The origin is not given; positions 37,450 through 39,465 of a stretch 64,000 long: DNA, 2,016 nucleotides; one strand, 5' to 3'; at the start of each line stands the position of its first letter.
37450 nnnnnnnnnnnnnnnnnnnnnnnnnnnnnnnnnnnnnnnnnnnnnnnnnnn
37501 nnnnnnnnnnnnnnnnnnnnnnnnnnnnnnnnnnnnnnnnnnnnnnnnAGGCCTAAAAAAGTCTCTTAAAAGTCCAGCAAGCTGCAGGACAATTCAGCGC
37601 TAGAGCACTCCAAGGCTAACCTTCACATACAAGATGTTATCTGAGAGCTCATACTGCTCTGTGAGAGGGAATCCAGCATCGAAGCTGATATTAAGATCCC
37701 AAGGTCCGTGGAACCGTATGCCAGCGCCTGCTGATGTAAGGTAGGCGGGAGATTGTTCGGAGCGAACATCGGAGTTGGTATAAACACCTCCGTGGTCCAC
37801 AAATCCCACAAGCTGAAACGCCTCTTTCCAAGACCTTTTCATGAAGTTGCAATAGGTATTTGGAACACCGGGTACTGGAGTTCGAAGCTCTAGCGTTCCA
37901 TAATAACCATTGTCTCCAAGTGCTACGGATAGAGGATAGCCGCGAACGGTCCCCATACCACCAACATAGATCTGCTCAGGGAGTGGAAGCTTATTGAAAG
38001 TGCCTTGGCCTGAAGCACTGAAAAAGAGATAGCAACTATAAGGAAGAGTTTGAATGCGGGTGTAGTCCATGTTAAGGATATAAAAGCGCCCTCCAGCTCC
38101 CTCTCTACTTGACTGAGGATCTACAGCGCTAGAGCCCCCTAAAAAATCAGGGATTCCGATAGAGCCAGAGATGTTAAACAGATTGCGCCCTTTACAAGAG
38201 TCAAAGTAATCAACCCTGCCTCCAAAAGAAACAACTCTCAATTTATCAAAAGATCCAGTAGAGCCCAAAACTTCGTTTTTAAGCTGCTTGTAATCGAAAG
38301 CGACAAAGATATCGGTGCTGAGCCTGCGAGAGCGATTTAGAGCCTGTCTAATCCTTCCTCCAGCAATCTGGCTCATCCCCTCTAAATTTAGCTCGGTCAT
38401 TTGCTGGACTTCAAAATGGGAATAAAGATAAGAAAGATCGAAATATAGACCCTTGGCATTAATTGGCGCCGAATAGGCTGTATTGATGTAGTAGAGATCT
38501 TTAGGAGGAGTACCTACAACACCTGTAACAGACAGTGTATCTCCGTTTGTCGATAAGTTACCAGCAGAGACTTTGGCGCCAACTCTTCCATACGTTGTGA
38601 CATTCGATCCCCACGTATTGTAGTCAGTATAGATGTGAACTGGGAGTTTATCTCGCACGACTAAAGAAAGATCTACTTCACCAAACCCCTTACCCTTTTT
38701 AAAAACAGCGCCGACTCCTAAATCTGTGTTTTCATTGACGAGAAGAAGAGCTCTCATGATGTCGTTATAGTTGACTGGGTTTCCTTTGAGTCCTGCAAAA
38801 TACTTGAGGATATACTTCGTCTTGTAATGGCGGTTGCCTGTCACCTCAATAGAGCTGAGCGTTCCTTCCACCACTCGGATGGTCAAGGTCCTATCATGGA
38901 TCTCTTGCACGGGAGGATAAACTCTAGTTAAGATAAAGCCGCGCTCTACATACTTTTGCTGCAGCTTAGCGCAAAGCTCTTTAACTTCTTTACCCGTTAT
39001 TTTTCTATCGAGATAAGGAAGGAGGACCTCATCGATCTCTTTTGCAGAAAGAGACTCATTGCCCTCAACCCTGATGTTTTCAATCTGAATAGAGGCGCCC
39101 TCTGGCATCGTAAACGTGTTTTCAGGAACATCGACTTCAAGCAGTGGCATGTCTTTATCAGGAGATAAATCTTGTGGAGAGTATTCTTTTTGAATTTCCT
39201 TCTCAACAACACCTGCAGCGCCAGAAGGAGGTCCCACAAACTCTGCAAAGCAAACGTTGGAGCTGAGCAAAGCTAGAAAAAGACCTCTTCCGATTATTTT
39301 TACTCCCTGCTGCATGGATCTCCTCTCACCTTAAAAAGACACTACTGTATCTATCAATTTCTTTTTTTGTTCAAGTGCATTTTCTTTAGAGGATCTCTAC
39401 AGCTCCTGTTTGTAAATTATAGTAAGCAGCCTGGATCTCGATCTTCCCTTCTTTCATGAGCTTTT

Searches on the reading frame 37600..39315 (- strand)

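Call 49: search_protein_families(library=ncbifam, proteins=[window:37600-39315:-], max_evalue=0.00001)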
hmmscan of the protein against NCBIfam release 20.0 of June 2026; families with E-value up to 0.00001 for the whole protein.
window:37600-39315:- (571 aa): 3 families
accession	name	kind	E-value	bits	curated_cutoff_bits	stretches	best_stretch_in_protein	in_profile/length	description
TIGR03303.1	OM_YaeT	equivalog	1.9e-13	49.7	297.15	1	438-554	604-725/741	outer membrane protein assembly factor BamA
NF047779.1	Omp85_fam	subfamily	6.8e-06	25.8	200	0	451-550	319-409/423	Omp85 family outer membrane protein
NF058613.1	OMPAssmBamADein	equivalog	9.1e-06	23.9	1050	0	68-182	178-286/857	outer membrane protein assembly factor BamA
